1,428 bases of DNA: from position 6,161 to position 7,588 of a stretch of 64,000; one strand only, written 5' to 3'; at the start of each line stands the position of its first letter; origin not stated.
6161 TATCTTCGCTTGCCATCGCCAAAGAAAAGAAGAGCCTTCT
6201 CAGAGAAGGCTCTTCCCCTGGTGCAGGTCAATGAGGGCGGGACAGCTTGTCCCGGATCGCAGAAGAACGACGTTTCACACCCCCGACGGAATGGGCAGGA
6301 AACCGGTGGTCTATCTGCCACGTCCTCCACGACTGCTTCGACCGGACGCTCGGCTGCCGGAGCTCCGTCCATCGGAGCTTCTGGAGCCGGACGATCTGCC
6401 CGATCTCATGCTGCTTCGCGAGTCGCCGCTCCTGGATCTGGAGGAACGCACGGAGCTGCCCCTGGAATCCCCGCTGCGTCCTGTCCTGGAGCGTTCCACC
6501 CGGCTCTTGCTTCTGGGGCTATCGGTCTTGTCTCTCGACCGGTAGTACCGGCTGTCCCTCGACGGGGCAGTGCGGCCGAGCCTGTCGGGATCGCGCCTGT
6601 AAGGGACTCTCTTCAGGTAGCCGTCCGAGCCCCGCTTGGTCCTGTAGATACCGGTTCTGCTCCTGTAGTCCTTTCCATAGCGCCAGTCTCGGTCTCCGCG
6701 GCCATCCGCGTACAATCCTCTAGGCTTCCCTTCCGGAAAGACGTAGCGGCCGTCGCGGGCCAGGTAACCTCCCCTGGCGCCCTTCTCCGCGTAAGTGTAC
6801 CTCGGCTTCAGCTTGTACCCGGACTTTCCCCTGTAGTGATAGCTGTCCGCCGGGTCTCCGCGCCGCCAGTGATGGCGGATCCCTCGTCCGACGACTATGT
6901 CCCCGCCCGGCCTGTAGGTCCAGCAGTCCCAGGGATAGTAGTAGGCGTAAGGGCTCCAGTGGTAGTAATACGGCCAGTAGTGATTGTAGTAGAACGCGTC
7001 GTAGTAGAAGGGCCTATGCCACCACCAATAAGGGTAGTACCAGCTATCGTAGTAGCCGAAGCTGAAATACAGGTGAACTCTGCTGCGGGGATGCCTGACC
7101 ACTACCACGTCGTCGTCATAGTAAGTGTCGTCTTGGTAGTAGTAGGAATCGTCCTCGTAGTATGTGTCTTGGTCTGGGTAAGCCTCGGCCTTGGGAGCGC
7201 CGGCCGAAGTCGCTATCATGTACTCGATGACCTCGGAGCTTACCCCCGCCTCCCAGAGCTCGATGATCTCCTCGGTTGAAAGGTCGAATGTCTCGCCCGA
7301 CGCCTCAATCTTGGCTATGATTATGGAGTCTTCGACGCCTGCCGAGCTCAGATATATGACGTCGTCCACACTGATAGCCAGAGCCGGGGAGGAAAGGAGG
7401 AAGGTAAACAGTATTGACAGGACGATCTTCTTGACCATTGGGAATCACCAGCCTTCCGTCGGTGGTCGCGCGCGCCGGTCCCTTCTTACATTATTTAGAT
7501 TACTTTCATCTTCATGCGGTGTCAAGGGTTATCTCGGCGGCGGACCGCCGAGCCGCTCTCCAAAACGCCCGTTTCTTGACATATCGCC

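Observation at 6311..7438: Secreted protein with an extreme Tyr/Trp-rich block followed by an Arg/Ser/Gly (RS-like) tail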

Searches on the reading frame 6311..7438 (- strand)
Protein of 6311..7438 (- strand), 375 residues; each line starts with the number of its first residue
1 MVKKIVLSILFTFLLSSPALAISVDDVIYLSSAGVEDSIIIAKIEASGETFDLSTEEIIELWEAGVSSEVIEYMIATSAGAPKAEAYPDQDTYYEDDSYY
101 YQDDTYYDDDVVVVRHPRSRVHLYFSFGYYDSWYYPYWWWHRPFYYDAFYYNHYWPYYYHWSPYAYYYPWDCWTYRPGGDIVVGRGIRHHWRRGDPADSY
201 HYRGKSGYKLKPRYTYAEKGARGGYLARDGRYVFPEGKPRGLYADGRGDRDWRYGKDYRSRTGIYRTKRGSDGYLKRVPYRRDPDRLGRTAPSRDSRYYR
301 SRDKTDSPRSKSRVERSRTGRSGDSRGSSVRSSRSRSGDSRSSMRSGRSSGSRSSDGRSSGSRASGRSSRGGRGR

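Call 4: search_protein_families(library=pfam, proteins=[window:6311-7438:-], max_evalue=10)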
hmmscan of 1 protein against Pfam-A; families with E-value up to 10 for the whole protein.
window:6311-7438:- (375 aa): 0 families

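Call 5: search_protein_families(library=ncbifam, proteins=[window:6311-7438:-], max_evalue=10)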
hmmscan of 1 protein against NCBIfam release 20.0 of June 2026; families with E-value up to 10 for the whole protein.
window:6311-7438:- (375 aa): 0 families

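Call 7: find_homologous_proteins(query=window:6311-7438:-, max_evalue=0.001)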
Query window:6311-7438:- (375 aa): 13 proteins with E <= 0.001 among 8000 candidates.
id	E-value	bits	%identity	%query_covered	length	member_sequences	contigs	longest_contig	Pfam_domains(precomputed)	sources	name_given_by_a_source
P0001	2.1e-249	845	100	100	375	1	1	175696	-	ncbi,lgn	-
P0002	4.6e-110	386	54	86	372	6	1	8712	-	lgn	-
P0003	1.2e-106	375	53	92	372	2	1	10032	-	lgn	-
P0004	1.7e-102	361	50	84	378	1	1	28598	-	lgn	-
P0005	5.9e-98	346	54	86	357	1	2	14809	-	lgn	-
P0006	1.7e-97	345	50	92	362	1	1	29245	-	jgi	jgi:hypothetical protein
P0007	2.3e-91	325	48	86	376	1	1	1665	-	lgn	-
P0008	2.3e-82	295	50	83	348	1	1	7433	-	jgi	jgi:hypothetical protein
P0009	5.6e-79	284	54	63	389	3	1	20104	-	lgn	-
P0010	5.7e-79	284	56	64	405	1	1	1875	-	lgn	-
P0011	7.7e-79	283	44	93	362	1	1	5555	-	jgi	-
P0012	4.9e-76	274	48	67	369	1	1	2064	-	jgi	jgi:hypothetical protein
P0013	4.0e-14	70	35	43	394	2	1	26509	-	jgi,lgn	-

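Call 9: find_encoding_contigs(protein=P0001, flank=10000, max_places=3)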
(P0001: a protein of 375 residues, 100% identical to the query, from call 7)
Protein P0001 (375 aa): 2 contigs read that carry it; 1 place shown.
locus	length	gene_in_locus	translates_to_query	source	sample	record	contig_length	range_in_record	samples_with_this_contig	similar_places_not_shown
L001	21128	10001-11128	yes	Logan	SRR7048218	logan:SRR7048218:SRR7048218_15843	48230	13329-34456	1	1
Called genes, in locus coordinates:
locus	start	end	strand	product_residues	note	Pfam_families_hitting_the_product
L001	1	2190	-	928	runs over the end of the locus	PF13485:Peptidase_MA_2 (weak), PF26550:Tricorn_2nd, PF00930:DPPIV_N (faint), PF26549:Tricorn_N, PF07676:PD40, PF26549:Tricorn_N (weak), PF07676:PD40 (weak), PF01103:Omp85 (weak)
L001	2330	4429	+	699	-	PF02366:PMT (weak), PF13231:PMT_2, PF13432:TPR_16, PF00515:TPR_1 (weak), PF07719:TPR_2 (weak), PF13432:TPR_16, PF14559:TPR_19 (weak), PF14559:TPR_19, +12 more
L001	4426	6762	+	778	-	PF13231:PMT_2, PF07719:TPR_2 (faint), PF13424:TPR_12 (faint), PF13428:TPR_14 (faint), PF14559:TPR_19 (faint)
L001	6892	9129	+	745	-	PF02629:CoA_binding, PF13380:CoA_binding_2, PF13607:Succ_CoA_lig, PF19045:Ligase_CoA_2, PF13549:ATP-grasp_5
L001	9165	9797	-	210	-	PF13505:OMP_b-brl (weak)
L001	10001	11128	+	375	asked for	-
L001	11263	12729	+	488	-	-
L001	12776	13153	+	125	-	PF02416:TatA_B_E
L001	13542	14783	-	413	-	PF13424:TPR_12 (faint), PF13428:TPR_14 (faint), PF00515:TPR_1 (faint), PF00578:AhpC-TSA, PF08534:Redoxin, PF00085:Thioredoxin, PF13098:Thioredoxin_2, PF13905:Thioredoxin_8, +3 more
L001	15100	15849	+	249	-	PF17131:TP_0789-like (faint)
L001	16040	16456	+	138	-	PF13279:4HBT_2, PF03061:4HBT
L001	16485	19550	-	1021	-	PF00873:ACR_tran, PF02355:SecD_SecF_C (faint), PF03176:MMPL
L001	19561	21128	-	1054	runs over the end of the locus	PF00873:ACR_tran, PF03176:MMPL, PF00873:ACR_tran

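Call 10: find_encoding_contigs(protein=P0006, flank=10000, max_places=3)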
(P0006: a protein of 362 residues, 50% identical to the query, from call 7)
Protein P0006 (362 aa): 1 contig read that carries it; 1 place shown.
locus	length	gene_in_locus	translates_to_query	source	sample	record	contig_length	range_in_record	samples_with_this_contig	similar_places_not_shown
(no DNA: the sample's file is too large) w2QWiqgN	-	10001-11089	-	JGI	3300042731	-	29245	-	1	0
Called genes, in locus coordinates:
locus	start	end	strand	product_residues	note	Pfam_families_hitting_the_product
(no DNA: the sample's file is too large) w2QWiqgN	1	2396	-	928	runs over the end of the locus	PF13485:Peptidase_MA_2 (weak), PF26550:Tricorn_2nd, PF00930:DPPIV_N (faint), PF26549:Tricorn_N (weak), PF07676:PD40, PF26549:Tricorn_N (weak), PF01103:Omp85 (weak)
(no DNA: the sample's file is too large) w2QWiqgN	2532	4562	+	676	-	PF13431:TPR_17 (faint), PF13231:PMT_2, PF13176:TPR_7 (faint), PF13428:TPR_14 (weak), PF13432:TPR_16 (weak), PF14559:TPR_19 (weak), PF13432:TPR_16 (weak), PF14559:TPR_19, +9 more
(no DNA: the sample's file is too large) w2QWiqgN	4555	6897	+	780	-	PF02366:PMT (weak), PF13231:PMT_2, PF07719:TPR_2 (faint), PF13428:TPR_14 (faint), PF14559:TPR_19 (faint), PF13424:TPR_12 (faint)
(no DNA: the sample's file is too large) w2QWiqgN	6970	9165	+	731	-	PF02629:CoA_binding, PF13380:CoA_binding_2, PF13607:Succ_CoA_lig, PF19045:Ligase_CoA_2, PF13549:ATP-grasp_5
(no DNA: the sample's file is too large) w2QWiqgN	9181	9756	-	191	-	-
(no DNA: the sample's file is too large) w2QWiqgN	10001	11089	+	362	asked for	-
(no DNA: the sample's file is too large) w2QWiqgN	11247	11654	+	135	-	PF02416:TatA_B_E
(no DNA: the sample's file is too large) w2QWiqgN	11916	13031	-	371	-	PF00578:AhpC-TSA, PF08534:Redoxin, PF00085:Thioredoxin, PF13098:Thioredoxin_2 (weak), PF13905:Thioredoxin_8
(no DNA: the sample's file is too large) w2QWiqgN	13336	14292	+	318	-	-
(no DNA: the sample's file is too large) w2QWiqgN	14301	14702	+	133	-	PF13279:4HBT_2, PF03061:4HBT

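Call 11: find_encoding_contigs(protein=P0004, flank=10000, max_places=3)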
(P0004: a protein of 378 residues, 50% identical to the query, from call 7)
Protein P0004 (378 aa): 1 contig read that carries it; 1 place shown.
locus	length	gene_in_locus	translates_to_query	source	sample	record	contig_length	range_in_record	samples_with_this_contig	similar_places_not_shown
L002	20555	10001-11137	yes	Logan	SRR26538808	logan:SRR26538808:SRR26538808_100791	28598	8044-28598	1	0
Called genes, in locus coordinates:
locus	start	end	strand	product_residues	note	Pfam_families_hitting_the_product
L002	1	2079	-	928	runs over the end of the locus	PF13485:Peptidase_MA_2 (weak), PF00930:DPPIV_N (faint), PF26550:Tricorn_2nd, PF26549:Tricorn_N, PF07676:PD40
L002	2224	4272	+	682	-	PF13231:PMT_2, PF00515:TPR_1 (faint), PF07719:TPR_2 (faint), PF13432:TPR_16 (weak), PF13432:TPR_16, PF13424:TPR_12 (weak), PF13432:TPR_16 (weak), PF14559:TPR_19, +12 more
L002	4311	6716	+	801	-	PF02366:PMT (weak), PF13231:PMT_2, PF14559:TPR_19 (faint), PF07719:TPR_2 (faint), PF13424:TPR_12 (faint), PF13428:TPR_14 (faint)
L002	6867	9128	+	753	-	PF02629:CoA_binding, PF13380:CoA_binding_2, PF13607:Succ_CoA_lig, PF19045:Ligase_CoA_2, PF13549:ATP-grasp_5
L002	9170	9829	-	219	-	PF13505:OMP_b-brl (weak)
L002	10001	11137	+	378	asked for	-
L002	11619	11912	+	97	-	PF02416:TatA_B_E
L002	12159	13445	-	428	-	PF13428:TPR_14 (faint), PF07719:TPR_2 (faint), PF00578:AhpC-TSA, PF08534:Redoxin, PF00085:Thioredoxin, PF13098:Thioredoxin_2 (weak), PF13905:Thioredoxin_8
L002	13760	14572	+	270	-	PF17131:TP_0789-like (weak)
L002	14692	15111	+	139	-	PF13279:4HBT_2, PF03061:4HBT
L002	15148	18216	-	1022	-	PF00873:ACR_tran, PF03176:MMPL, PF02355:SecD_SecF_C (weak)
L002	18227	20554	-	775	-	?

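Call 13: find_related_loci(query=A1, collection=genome_contigs, flank=10000)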
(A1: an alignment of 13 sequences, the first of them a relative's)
Query A1 (375 aa) in genome_contigs; peptide patterns used: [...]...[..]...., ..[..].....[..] (x = any residue, [..] = any of these).
50 stretches matched a pattern; 1 encode a relative of the query (tblastn E <= 1e-3); 1 distinct loci.
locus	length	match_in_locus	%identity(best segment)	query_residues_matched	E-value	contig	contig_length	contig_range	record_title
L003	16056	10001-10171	40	21-77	5e-10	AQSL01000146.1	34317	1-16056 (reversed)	Candidatus Latescibacter anaerobius SCGC AAA252-E07 A252E7DRAFT_contig_18_0.19_C, whole genome shotgun sequence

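Call 15: list_cluster_members(proteins=[P0001, P0013, P0006])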
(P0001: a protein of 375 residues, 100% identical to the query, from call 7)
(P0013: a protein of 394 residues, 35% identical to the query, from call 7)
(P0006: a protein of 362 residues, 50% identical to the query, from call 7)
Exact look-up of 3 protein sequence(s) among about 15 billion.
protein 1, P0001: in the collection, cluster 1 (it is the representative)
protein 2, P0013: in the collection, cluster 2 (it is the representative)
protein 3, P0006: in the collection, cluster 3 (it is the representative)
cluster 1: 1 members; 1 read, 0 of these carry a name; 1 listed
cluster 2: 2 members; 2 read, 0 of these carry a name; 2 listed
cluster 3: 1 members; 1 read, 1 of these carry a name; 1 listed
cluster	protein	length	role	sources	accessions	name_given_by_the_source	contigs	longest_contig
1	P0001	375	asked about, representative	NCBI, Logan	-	-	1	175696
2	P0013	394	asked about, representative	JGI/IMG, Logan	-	-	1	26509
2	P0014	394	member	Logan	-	-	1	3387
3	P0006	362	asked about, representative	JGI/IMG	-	hypothetical protein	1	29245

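Call 17: search_solved_structures(query=A1, max_evalue=10, show_alignments=3)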
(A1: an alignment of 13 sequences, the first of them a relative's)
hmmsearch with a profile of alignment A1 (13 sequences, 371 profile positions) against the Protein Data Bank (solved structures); distinct sequences matched with E-value up to 10: 1.
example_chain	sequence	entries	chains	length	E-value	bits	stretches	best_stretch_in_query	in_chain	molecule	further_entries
6hiv_BK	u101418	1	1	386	0.00092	21.7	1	233-366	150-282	mL77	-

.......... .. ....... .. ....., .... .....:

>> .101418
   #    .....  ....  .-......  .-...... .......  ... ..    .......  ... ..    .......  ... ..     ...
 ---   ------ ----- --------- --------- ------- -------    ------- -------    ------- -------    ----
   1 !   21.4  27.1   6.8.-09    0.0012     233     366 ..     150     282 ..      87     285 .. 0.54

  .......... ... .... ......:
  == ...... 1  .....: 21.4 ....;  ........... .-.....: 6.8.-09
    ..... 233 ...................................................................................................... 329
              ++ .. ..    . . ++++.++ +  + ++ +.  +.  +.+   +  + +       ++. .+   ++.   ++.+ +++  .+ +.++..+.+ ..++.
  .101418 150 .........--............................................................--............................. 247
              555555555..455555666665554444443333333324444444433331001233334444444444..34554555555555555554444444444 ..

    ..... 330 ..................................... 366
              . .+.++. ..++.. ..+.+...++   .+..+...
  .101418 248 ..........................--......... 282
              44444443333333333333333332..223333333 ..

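Call 20: predict_structure(alignment_id=A1)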
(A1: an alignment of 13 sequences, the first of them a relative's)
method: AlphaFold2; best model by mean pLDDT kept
length: 375 residues; sequences in the alignment: 13
mean_pLDDT: 43.1   pTM: 0.28
mean pLDDT of the five models: 43.1, 42.3, 41.7, 38.2, 36.4
residues with pLDDT >= 90: 10; 70-90: 58; 50-70: 10; < 50: 297
segments of 3 or more residues with pLDDT < 50: 81-375
pLDDT, mean of each block of 10 residues (from residue 1): 79 60 88 90 85 81 86 77 40 41 37 28 29 28 26 25 29 30 30 33 31 31 35 40 34 31 29 32 37 35 34 33 35 36 34 33 35 42
secondary structure, 60 per line:
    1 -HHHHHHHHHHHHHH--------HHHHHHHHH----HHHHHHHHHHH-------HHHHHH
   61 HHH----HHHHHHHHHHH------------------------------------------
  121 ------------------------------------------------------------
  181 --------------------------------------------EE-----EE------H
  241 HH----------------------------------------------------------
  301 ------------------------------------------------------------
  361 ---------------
elements in order: H2-15 H24-32 H37-47 H55-63 H68-78

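Call 29: find_encoding_contigs(protein=P0013, flank=8000, max_places=2)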
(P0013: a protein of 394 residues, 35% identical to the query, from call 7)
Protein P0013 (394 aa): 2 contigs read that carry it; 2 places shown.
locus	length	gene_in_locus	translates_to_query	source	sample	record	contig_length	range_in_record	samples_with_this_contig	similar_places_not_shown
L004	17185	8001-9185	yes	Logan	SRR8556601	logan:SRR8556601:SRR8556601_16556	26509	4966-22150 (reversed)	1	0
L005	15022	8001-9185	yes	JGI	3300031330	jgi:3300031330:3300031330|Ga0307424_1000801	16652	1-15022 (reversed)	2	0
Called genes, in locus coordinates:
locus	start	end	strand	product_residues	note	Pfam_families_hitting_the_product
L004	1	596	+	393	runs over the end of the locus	PF00266:Aminotran_5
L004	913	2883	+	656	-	PF00082:Peptidase_S8, PF13860:FlgD_ig, PF18962:Por_Secre_tail (faint)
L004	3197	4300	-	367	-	PF04055:Radical_SAM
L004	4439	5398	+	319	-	PF09674:DUF2400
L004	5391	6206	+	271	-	PF08543:Phos_pyr_kin, PF00294:PfkB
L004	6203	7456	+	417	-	PF05977:MFS_3 (faint), PF07690:MFS_1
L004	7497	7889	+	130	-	-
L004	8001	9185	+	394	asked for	-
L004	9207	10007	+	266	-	PF13641:Glyco_tranf_2_3 (weak), PF00535:Glycos_transf_2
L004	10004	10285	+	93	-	PF07578:LAB_N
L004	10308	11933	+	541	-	PF02366:PMT (weak), PF13231:PMT_2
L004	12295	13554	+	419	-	PF01842:ACT (weak), PF13740:ACT_6, PF00702:Hydrolase, PF06888:Put_Phosphatase (faint), PF12710:HAD, PF08282:Hydrolase_3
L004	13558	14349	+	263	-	PF00106:adh_short, PF08659:KR (weak), PF13561:adh_short_C2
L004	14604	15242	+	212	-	-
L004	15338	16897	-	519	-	PF01590:GAF, PF13185:GAF_2, PF13492:GAF_3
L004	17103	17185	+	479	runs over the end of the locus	PF05761:5_nucleotid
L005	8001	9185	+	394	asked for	-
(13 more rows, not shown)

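Call 56: find_encoding_contigs(protein=P0009, flank=10000, max_places=2)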
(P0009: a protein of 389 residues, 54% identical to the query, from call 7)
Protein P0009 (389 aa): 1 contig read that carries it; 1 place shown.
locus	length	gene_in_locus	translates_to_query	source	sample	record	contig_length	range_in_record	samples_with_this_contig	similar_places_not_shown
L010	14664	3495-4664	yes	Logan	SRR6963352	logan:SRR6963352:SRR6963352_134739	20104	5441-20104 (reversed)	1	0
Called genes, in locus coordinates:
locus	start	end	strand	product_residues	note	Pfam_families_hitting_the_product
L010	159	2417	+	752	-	PF02629:CoA_binding, PF13380:CoA_binding_2, PF13607:Succ_CoA_lig, PF19045:Ligase_CoA_2, PF13549:ATP-grasp_5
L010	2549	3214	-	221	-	-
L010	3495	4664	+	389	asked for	-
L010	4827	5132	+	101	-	PF02416:TatA_B_E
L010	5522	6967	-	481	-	PF13428:TPR_14 (faint), PF13424:TPR_12 (faint), PF07719:TPR_2 (faint), PF00578:AhpC-TSA, PF08534:Redoxin, PF00085:Thioredoxin, PF13098:Thioredoxin_2 (weak), PF13905:Thioredoxin_8, +1 more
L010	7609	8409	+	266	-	PF17131:TP_0789-like (weak)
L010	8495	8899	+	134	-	PF13279:4HBT_2, PF03061:4HBT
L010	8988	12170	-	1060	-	PF00873:ACR_tran, PF03176:MMPL, PF02355:SecD_SecF_C (weak)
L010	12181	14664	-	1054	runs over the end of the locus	PF00873:ACR_tran, PF03176:MMPL, PF00873:ACR_tran, PF03176:MMPL (weak)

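Call 71: find_related_loci(query=A1, collection=metagenome_contigs, flank=6000)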
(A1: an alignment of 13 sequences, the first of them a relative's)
Query A1 (375 aa) in metagenome_contigs; peptide patterns used: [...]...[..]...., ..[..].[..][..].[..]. (x = any residue, [..] = any of these).
200 stretches matched a pattern; 8 encode a relative of the query (tblastn E <= 1e-3); 8 distinct loci.
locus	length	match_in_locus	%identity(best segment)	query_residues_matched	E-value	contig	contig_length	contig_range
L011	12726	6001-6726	54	1-238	1e-62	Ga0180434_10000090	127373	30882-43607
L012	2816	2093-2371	34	1-83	2e-12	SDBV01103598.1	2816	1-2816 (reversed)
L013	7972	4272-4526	33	1-78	1e-11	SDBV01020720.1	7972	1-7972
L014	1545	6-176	40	21-77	5e-10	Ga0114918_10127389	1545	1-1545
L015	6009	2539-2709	44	21-77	1e-9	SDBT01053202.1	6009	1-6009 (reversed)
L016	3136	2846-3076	42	7-78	1e-9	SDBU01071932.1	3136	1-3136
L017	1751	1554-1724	46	21-77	2e-9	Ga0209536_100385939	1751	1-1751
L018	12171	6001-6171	45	15-74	1e-8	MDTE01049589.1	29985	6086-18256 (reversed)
